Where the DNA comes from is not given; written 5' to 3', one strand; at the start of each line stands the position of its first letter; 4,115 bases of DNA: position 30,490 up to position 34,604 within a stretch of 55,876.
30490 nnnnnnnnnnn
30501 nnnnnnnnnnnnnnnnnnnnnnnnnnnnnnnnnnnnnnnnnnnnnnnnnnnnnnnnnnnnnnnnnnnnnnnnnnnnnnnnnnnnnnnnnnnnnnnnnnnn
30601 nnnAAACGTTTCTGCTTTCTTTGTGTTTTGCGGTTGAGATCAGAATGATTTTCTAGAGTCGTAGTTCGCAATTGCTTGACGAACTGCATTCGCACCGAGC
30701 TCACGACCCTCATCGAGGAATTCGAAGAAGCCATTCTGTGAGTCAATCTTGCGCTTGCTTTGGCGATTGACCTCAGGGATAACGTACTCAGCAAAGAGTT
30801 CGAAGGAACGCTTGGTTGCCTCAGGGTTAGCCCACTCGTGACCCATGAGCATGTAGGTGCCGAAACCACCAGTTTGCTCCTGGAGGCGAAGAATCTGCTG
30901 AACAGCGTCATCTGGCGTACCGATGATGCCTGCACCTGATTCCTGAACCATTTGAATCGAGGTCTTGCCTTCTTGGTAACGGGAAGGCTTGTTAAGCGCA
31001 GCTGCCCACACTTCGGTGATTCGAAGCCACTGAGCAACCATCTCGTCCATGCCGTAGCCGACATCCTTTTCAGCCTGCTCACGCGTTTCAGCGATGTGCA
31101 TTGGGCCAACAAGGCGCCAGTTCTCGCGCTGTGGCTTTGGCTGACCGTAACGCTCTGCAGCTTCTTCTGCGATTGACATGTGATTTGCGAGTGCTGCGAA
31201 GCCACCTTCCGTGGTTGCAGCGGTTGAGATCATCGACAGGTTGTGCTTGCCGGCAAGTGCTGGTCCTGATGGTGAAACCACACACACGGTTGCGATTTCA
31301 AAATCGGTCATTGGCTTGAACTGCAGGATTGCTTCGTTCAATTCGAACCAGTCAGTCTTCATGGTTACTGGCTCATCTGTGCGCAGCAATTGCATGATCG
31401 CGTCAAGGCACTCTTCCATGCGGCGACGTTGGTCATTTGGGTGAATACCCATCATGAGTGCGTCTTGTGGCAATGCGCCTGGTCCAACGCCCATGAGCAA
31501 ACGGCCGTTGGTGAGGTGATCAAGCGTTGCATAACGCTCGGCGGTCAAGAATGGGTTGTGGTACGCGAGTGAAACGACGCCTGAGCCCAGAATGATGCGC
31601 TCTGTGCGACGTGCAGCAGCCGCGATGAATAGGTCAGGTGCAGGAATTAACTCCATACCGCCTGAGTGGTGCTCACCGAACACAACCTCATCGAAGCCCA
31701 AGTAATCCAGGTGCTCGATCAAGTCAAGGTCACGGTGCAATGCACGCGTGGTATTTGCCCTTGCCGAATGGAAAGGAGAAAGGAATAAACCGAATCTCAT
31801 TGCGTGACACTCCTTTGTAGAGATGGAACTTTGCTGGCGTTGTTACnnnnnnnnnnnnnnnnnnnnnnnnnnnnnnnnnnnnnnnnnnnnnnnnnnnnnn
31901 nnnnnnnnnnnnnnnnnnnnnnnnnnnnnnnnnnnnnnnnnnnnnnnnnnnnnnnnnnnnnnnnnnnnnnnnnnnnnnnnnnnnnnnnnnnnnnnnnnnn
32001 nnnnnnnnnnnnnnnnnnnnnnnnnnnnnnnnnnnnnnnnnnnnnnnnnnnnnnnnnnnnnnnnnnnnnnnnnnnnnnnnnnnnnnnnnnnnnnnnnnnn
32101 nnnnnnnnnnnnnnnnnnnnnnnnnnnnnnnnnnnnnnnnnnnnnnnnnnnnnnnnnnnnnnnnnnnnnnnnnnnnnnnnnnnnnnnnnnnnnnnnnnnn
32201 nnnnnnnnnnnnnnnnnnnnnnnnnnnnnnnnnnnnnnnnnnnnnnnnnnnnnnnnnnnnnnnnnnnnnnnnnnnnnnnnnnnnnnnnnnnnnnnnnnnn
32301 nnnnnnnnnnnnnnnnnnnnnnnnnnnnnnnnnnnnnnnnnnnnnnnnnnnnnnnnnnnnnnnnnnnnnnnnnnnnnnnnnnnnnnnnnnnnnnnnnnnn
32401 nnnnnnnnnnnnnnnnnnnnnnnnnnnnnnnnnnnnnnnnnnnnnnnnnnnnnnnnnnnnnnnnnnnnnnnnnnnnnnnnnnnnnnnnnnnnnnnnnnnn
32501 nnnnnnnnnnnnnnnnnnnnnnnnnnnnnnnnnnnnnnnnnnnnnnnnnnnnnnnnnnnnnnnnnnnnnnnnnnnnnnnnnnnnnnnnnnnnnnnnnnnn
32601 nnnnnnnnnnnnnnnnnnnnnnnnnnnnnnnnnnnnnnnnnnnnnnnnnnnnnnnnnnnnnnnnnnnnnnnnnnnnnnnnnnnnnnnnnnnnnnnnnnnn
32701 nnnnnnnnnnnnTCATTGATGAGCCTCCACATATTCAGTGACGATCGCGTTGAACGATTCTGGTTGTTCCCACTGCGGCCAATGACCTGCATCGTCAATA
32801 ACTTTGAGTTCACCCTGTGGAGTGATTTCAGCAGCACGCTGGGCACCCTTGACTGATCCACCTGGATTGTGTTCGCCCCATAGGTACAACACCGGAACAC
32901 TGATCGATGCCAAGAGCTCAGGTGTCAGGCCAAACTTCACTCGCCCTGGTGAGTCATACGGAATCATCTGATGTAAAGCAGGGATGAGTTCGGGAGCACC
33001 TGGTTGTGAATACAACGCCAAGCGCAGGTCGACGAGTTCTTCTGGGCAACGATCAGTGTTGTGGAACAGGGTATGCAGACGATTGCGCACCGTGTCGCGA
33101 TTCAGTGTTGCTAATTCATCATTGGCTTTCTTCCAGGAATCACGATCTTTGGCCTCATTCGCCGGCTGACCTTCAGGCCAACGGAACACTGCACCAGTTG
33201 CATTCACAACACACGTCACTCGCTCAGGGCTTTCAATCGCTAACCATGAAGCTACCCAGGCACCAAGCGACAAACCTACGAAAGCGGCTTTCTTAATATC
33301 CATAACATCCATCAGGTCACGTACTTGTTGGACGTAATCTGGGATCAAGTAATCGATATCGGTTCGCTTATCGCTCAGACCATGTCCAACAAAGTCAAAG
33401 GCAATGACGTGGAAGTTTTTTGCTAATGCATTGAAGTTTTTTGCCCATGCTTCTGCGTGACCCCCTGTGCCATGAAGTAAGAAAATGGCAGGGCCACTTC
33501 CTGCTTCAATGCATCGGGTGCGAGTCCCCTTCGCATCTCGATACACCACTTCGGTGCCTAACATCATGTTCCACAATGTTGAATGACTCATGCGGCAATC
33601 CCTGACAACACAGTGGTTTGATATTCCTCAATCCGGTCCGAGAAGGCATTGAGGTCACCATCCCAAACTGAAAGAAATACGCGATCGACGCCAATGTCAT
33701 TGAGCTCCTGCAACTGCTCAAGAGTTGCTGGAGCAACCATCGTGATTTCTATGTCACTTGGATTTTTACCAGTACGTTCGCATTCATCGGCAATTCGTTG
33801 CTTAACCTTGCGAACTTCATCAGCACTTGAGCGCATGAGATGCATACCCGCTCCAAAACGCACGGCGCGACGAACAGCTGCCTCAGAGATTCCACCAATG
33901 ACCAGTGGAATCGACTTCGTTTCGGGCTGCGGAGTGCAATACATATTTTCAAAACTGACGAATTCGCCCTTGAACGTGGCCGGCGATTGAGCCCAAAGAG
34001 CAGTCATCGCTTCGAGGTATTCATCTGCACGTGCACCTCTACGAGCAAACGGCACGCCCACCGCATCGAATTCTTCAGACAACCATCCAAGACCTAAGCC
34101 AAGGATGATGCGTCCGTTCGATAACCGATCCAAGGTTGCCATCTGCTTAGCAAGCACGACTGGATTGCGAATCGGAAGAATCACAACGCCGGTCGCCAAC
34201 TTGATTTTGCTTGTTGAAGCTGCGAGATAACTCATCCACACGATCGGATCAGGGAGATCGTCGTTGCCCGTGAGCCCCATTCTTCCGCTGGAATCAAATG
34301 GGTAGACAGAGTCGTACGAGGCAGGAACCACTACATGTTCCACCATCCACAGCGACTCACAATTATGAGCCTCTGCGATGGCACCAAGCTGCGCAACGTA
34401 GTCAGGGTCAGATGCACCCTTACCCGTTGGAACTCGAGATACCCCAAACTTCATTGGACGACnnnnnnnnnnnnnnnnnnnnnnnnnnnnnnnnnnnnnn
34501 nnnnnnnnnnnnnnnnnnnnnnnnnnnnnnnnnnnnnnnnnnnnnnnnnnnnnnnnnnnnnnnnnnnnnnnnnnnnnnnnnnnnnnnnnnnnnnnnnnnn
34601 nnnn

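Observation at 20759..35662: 17 genes in one 14.9-kb transcription unit fusing three normally separate catabolic modules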

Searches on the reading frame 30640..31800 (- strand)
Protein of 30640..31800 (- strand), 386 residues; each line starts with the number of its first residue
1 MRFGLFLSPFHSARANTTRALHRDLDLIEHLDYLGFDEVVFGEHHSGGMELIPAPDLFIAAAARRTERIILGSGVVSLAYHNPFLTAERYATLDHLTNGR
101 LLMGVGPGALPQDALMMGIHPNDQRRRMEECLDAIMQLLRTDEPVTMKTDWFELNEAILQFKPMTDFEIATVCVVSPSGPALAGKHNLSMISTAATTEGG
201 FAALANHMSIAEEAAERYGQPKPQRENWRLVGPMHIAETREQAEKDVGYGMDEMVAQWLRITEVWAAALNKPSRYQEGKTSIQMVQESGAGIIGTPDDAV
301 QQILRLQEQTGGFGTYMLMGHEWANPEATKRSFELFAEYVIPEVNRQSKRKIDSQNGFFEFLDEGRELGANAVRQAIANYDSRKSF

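Call 3: search_protein_families(library=pfam, proteins=[window:30640-31800:-])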
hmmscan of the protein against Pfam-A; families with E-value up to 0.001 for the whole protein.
window:30640-31800:- (386 aa): 1 family
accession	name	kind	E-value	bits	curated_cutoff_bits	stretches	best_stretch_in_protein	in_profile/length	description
PF00296.26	Bac_luciferase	-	9.8e-44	150.4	27.9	1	1-308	1-309/314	Luciferase-like monooxygenase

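Call 5: search_protein_families(library=ncbifam, proteins=[window:30640-31800:-], max_evalue=0.00001)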
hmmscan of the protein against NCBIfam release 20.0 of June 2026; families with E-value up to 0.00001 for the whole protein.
window:30640-31800:- (386 aa): 25 families
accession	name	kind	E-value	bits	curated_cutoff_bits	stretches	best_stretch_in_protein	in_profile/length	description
TIGR03858.1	LLM_2I7G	subfamily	1.3e-24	86.8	462.25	1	13-344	17-336/337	Atu2307/SP_0267 family LLM class monooxygenase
TIGR03619.1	F420_Rv2161c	subfamily_domain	3.3e-24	85.8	166.9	1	35-244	11-233/247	TIGR03619 family F420-dependent LLM class oxidoreductase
TIGR03558.1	oxido_grp_1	subfamily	1.6e-23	83.5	166.95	1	15-338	13-324/325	MsnO8 family LLM class oxidoreductase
TIGR04027.1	LLM_KPN_01858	hypoth_equivalog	7.4e-18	64.6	412.9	1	25-144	23-143/326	putative FMN-dependent luciferase-like monooxygenase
TIGR03560.1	F420_Rv1855c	subfamily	3.2e-16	59.8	231.4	1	26-168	17-167/227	TIGR03560 family F420-dependent LLM class oxidoreductase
TIGR03571.1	lucif_BA3436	subfamily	2e-15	56.9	303.9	1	3-155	13-168/304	TIGR03571 family LLM class oxidoreductase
TIGR04020.1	seco_metab_LLM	subfamily_domain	4.3e-15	55.7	244.45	1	30-307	27-310/341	MupA/Atu3671 family FMN-dependent luciferase-like monooxygenase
TIGR03621.1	F420_MSMEG_2516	subfamily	8.2e-14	51.4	213.15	1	28-311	20-273/295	TIGR03621 family F420-dependent LLM class oxidoreductase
NF002619.0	PRK02271.1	equivalog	1.2e-13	51.1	276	1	59-165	46-149/329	5,10-methylenetetrahydromethanopterin reductase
TIGR03555.1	F420_mer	equivalog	3.6e-13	49.6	348.7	1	59-166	44-149/325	5,10-methylenetetrahydromethanopterin reductase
TIGR04036.1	LLM_CE1758_fam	subfamily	4.5e-12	45.5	479.1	1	25-108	31-113/355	CE1758 family FMN-dependent luciferase-like monooxygenase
NF052255.1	luciferase_Beta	exception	1.1e-11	44.4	500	1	1-153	1-154/325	luciferase subunit beta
TIGR03559.1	F420_Rv3520c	subfamily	1.6e-11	43.9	335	1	20-154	11-139/325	LLM class F420-dependent oxidoreductase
NF052254.1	luciferase_Alph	exception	4.6e-11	42.5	600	1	1-192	1-191/354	luciferase subunit alpha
TIGR03860.1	FMN_nitrolo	subfamily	1.2e-10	40.8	279.7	1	55-125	73-145/422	NtaA/DmoA family FMN-dependent monooxygenase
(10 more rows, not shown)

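Call 23: search_solved_structures(query=window:30640-31800:-, max_evalue=1e-8)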
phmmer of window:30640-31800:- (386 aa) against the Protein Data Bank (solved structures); distinct sequences matched with E-value up to 1e-8: 8.
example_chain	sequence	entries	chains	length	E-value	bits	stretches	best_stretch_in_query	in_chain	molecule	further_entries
4uwm_A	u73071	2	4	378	2.8e-18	69.2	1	4-123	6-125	3,6-DIKETOCAMPHANE 1,6 MONOOXYGENASE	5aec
7bip_A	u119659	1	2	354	3e-17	65.8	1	1-343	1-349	Luciferase-like monooxygenase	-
8k74_A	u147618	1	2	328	7.1e-15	58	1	4-125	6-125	Alkanal monooxygenase alpha chain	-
2i7g_A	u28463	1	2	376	6.1e-14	54.9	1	18-252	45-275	Monooxygenase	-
8cbb_A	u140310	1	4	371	3.4e-13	52.5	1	2-195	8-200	Alkanal monooxygenase alpha chain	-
1rhc_A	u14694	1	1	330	1.5e-11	47.1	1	31-197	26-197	F420-dependent alcohol dehydrogenase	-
4us5_A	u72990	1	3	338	1e-09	41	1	19-108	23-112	LUCIFERASE-LIKE MONOOXYGENASE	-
4us5_D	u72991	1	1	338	1.1e-09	40.9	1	19-108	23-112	LUCIFERASE-LIKE MONOOXYGENASE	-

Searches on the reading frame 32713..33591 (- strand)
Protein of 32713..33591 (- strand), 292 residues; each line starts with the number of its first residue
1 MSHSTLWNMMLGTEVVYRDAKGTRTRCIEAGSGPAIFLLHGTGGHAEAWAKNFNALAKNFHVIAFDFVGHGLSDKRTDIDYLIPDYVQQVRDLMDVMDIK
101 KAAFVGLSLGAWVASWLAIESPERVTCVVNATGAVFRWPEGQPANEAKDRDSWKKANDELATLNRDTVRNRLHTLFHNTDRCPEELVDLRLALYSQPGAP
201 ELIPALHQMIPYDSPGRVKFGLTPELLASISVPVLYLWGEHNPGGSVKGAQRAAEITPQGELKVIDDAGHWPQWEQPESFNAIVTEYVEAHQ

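Call 3: search_protein_families(library=pfam, proteins=[window:32713-33591:-])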
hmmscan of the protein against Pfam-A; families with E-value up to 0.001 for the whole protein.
window:32713-33591:- (292 aa): 3 families
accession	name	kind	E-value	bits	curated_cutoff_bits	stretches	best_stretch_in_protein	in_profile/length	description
PF00561.26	Abhydrolase_1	-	1.9e-28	100.2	25.8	1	34-277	1-245/245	alpha/beta hydrolase fold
PF12697.13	Abhydrolase_6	-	6.8e-22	79.6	26.3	1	36-282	1-216/217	Alpha/beta hydrolase family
PF12146.15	Hydrolase_4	-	1.4e-12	47.9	27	1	35-141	6-116/239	Serine aminopeptidase, S33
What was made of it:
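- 32713..33591 (-): g3, hydrolase 2: alpha/beta serine hydrolase. It could be an esterase/lactonase or a divergent C-C hydrolase. Abhydrolase_1 (call 3).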

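Call 5: search_protein_families(library=ncbifam, proteins=[window:32713-33591:-], max_evalue=0.00001)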
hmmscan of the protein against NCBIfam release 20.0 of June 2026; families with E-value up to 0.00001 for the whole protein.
window:32713-33591:- (292 aa): 29 families (the best 25 are shown)
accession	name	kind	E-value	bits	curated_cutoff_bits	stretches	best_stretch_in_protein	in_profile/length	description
NF011457.0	PRK14875.1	equivalog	5.7e-31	107.8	307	2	23-128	120-226/372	acetoin dehydrogenase dihydrolipoyllysine-residue acetyltransferase subunit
NF045632.1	hydroxlase_HsaD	equivalog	6.5e-31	107.3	400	1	22-288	21-288/290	4,5:9,10-diseco-3-hydroxy-5,9,17-trioxoandrosta-1(10),2-diene-4-oate hydrolase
TIGR02427.1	protocat_pcaD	equivalog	5.6e-30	104.6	255.85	2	32-131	12-110/251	3-oxoadipate enol-lactonase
NF051488.1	bifunc_PcaDC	exception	5.5e-28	98.2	390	2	32-136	11-115/375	bifunctional 3-oxoadipate enol-lactonase/4-carboxymuconolactone decarboxylase PcaDC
NF051487.1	bifunc_PcaCD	exception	4.5e-23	82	430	1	34-289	173-412/413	bifunctional 4-carboxymuconolactone decarboxylase/3-oxoadipate enol-lactonase PcaCD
TIGR03695.1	menH_SHCHC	equivalog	4.7e-21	75.3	208.55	1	34-129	3-100/252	2-succinyl-6-hydroxy-2,4-cyclohexadiene-1-carboxylate synthase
TIGR03056.1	bchO_mg_che_rel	equivalog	1.1e-18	67.3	172.55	1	28-136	21-131/278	alpha/beta fold hydrolase BchO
TIGR03611.1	RutD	equivalog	7.4e-18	64.8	238.5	1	33-130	13-110/258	pyrimidine utilization protein D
NF002938.0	PRK03592.1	equivalog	4.4e-17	62.4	241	1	16-291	13-292/298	haloalkane dehalogenase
TIGR03343.1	biphenyl_bphD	equivalog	7.1e-17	61.5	462.15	1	27-288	24-280/282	2-hydroxy-6-oxo-6-phenylhexa-2,4-dienoate hydrolase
TIGR01738.1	bioH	equivalog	8.4e-17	61.6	206.95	1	33-287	3-244/245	pimeloyl-ACP methyl ester esterase BioH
NF050089.1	i_nPHAscl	equivalog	9.1e-16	57.8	300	1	31-137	16-121/288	intracellular short-chain-length polyhydroxyalkanoate depolymerase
NF002873.0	PRK03204.1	equivalog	5.4e-14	52.2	466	1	19-142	20-141/286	haloalkane dehalogenase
NF007954.0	PRK10673.1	equivalog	6.9e-14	51.7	399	1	35-129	18-110/255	esterase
TIGR01250.1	pro_imino_pep_2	subfamily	3.8e-13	49.6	167.65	0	25-129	17-125/288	proline iminopeptidase-family hydrolase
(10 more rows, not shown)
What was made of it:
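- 32713..33591 (-): HsaD and PcaD models score about equally in NCBIfam, both far below cut-off (call 5).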

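Call 59: search_solved_structures(query=window:32713-33591:-, max_evalue=1e-12)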
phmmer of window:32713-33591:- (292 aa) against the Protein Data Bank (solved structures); distinct sequences matched with E-value up to 1e-12: 25.
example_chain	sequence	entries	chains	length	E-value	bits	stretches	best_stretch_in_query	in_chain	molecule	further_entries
5jz9_A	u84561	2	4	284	2e-21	79.6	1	30-288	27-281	4,5:9,10-diseco-3-hydroxy-5,9,17-trioxoandrosta-1(10),2-diene-4-oate hydrolase | 2-hydroxy-6-oxo-6-phenylhexa-2,4-dienoate hydrolase BphD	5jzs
7zjt_A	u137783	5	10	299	2.2e-21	79.5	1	30-288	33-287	4,5:9,10-diseco-3-hydroxy-5,9,17-trioxoandrosta-1(10),2-diene-4-oate hydrolase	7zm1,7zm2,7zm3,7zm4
5jzb_A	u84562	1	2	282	2.5e-21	79.4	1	30-287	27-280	4,5:9,10-diseco-3-hydroxy-5,9,17-trioxoandrosta-1(10),2-diene-4-oate hydrolase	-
2vf2_A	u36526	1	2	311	2.5e-21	79.3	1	30-288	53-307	2-HYDROXY-6-OXO-6-PHENYLHEXA-2,4-DIENOATE HYDROLASE BPHD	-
2wud_A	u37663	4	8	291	5.3e-21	78.3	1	30-288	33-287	2-HYDROXY-6-OXO-6-PHENYLHEXA-2,4-DIENOATE HYDROLASE BPHD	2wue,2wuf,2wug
2d0d_A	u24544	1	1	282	3.1e-20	75.8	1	20-288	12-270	2-hydroxy-6-oxo-7-methylocta-2,4-dienoate hydrolase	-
1iun_A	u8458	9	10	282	7.5e-20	74.5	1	20-288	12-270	meta-Cleavage product hydrolase | 2-hydroxy-6-oxo-7-methylocta-2,4-dienoate hydrolase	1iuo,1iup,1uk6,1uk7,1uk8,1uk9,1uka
5egn_A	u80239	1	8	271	5.8e-19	71.6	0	29-127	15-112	Esterase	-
4lxg_A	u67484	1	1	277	2.6e-16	62.8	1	16-281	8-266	MCP Hydrolase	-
4lxh_A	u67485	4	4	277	6.9e-16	61.5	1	16-281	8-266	MCP Hydrolase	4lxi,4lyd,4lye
5cw2_C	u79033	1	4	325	5.5e-15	58.5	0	19-130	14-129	Putative epoxide hydrolase EPHA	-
1j1i_A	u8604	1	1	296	1.5e-14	57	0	19-129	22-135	meta cleavage compound hydrolase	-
4ccy_A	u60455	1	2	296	7.3e-14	54.8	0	11-129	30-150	CARBOXYLESTERASE YBFK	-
10xn_A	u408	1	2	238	8.2e-14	54.7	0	29-122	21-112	Triacylglycerol lipase related protein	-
8v16_C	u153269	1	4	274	1.3e-13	54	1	12-148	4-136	Esterase 1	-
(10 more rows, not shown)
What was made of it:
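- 32713..33591 (-): The best PDB hits are HsaD, CumD and BphD at about 1e-21 (call 59).
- The best structural matches of g3 are MCP hydrolases (call 59).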

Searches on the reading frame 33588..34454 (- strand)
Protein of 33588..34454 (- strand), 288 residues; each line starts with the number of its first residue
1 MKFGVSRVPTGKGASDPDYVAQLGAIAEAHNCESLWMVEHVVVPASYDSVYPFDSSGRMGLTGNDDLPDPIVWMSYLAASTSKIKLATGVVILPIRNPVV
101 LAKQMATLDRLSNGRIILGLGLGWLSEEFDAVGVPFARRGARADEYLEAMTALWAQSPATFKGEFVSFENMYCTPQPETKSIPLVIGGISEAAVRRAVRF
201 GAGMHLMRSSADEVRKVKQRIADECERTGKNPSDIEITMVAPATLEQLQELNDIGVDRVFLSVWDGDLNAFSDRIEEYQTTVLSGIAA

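Call 3: search_protein_families(library=pfam, proteins=[window:33588-34454:-])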
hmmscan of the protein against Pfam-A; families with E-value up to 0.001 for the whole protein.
window:33588-34454:- (288 aa): 1 family
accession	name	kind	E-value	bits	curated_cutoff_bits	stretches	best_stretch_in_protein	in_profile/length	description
PF00296.26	Bac_luciferase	-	1.6e-53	182.6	27.9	1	11-243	16-228/314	Luciferase-like monooxygenase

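Call 5: search_protein_families(library=ncbifam, proteins=[window:33588-34454:-], max_evalue=0.00001)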
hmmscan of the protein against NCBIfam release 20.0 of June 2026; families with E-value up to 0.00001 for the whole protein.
window:33588-34454:- (288 aa): 32 families (the best 25 are shown)
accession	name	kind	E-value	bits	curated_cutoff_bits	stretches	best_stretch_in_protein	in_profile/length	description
TIGR03619.1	F420_Rv2161c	subfamily_domain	2.3e-74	250.1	166.9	1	22-262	2-246/247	TIGR03619 family F420-dependent LLM class oxidoreductase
TIGR03560.1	F420_Rv1855c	subfamily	2.1e-38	132.4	231.4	1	37-239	17-226/227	TIGR03560 family F420-dependent LLM class oxidoreductase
TIGR03571.1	lucif_BA3436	subfamily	7.6e-32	110.8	303.9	1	69-230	68-230/304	TIGR03571 family LLM class oxidoreductase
TIGR03854.1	F420_MSMEG_3544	hypoth_equivalog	8.3e-27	94.2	295.6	1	69-231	42-204/290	TIGR03854 family LLM class F420-dependent oxidoreductase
TIGR03621.1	F420_MSMEG_2516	subfamily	4.1e-25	88.5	213.15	1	69-197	41-166/295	TIGR03621 family F420-dependent LLM class oxidoreductase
TIGR04021.1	LLM_DMSO2_sfnG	equivalog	1.4e-23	83.8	382.95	1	70-231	63-227/350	dimethylsulfone monooxygenase SfnG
NF002619.0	PRK02271.1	equivalog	3.7e-21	75.8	276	1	69-245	41-215/329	5,10-methylenetetrahydromethanopterin reductase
TIGR04020.1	seco_metab_LLM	subfamily_domain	5.5e-21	75.1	244.45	1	68-243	51-229/341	MupA/Atu3671 family FMN-dependent luciferase-like monooxygenase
TIGR03555.1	F420_mer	equivalog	1.5e-19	70.6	348.7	1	74-244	44-213/325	5,10-methylenetetrahydromethanopterin reductase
TIGR03856.1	F420_MSMEG_2906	subfamily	1.7e-19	70.4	243.7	1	75-266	58-234/249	LLM class F420-dependent oxidoreductase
TIGR04027.1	LLM_KPN_01858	hypoth_equivalog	1.9e-19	69.8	412.9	1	66-209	50-186/326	putative FMN-dependent luciferase-like monooxygenase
TIGR03564.1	F420_MSMEG_4879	subfamily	1.1e-18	67.8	234.25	1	69-207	25-163/265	TIGR03564 family F420-dependent LLM class oxidoreductase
TIGR03612.1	RutA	equivalog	6.2e-18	65.4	498.3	1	73-241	70-244/355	pyrimidine utilization protein A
TIGR03617.1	F420_MSMEG_2256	subfamily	1.1e-17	64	278.15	1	57-239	8-199/318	TIGR03617 family F420-dependent LLM class oxidoreductase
TIGR03559.1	F420_Rv3520c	subfamily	1.2e-16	60.7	335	1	69-167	39-138/325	LLM class F420-dependent oxidoreductase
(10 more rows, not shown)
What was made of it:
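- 33588..34454 (-): g2: F420-dependent LLM-class oxidoreductase, 288 aa. TIGR03619 scores 250 bits against a cut-off of 166.9 (call 5).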

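Call 77: search_solved_structures(query=window:33588-34454:-, max_evalue=1e-12)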
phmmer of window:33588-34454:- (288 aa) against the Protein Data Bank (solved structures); distinct sequences matched with E-value up to 1e-12: 13.
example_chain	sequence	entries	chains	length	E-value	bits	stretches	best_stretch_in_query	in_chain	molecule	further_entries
8cbb_A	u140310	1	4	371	7.6e-23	84.8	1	69-240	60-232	Alkanal monooxygenase alpha chain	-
7bip_A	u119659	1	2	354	8.3e-20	74.9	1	68-240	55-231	Luciferase-like monooxygenase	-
8t0u_A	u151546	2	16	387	1.2e-18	71.1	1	71-241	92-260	FMNH(2)-dependent dimethylsulfone monooxygenase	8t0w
2b81_A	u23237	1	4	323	3.8e-15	59.6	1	66-211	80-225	Luciferase-like monooxygenase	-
8qpl_A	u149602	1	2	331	4.9e-15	59.2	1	74-243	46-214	5,10-methylenetetrahydromethanopterin reductase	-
8qq8_A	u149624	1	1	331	4.9e-15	59.2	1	74-243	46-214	5,10-methylenetetrahydromethanopterin reductase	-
8qpm_A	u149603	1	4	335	5.1e-15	59.2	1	74-243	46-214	5,10-methylenetetrahydromethanopterin reductase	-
1z69_A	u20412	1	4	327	5e-14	55.9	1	70-246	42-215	Coenzyme F420-dependent N(5),N(10)-methylenetetrahydromethanopterin reductase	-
8k74_A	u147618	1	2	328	1.2e-13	54.7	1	66-208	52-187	Alkanal monooxygenase alpha chain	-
3rao_A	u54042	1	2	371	2e-13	53.9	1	75-223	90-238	Putative Luciferase-like Monooxygenase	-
6sgg_AAA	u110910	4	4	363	2.3e-13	53.7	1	71-232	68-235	Pyrimidine monooxygenase RutA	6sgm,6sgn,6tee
6sgl_AAA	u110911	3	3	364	2.3e-13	53.7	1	71-232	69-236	Pyrimidine monooxygenase RutA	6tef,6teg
5wan_A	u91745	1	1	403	2.9e-13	53.4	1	71-232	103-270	Pyrimidine monooxygenase RutA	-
